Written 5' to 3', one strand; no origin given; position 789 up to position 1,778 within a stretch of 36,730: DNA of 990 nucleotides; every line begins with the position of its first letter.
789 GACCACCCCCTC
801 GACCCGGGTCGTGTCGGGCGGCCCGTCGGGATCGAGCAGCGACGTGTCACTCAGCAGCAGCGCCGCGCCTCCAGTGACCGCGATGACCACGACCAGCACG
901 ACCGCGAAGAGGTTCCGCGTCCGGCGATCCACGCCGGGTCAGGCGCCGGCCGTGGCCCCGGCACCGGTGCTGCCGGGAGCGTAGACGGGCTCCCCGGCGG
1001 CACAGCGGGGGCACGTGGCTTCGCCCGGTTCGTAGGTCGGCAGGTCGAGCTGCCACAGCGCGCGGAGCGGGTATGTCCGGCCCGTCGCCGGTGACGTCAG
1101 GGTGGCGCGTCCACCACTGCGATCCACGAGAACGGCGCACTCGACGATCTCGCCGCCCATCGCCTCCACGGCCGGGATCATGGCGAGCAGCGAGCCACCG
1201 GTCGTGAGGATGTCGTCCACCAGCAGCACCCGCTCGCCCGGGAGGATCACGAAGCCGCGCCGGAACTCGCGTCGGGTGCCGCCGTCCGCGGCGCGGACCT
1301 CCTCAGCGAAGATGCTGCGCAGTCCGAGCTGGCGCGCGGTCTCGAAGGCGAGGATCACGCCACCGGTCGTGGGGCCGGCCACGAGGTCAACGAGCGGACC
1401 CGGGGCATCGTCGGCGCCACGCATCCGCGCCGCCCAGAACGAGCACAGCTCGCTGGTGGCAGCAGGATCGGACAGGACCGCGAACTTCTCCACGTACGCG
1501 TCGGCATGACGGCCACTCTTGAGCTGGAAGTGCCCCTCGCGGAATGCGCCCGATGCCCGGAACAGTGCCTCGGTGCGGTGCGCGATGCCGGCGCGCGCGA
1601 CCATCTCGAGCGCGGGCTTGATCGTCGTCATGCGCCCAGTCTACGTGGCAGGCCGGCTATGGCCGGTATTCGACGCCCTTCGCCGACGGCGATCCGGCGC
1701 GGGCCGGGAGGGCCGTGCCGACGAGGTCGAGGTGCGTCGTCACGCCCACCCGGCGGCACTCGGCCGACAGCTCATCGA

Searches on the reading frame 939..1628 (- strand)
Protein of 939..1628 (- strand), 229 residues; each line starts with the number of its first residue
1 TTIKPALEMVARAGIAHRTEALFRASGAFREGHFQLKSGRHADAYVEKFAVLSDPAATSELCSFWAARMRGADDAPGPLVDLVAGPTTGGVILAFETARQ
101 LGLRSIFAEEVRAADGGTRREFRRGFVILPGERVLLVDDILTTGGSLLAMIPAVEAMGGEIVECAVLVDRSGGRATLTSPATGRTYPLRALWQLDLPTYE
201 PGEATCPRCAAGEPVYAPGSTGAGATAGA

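Call 22: search_protein_families(library=pfam, proteins=[window:939-1628:-], max_evalue=0.0001)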
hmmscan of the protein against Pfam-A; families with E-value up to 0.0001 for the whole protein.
window:939-1628:- (229 aa): 1 family
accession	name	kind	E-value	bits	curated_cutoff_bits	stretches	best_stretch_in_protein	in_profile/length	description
PF00156.33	Pribosyltran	-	1.4e-16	60.7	26.3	1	81-174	31-130/158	Phosphoribosyl transferase domain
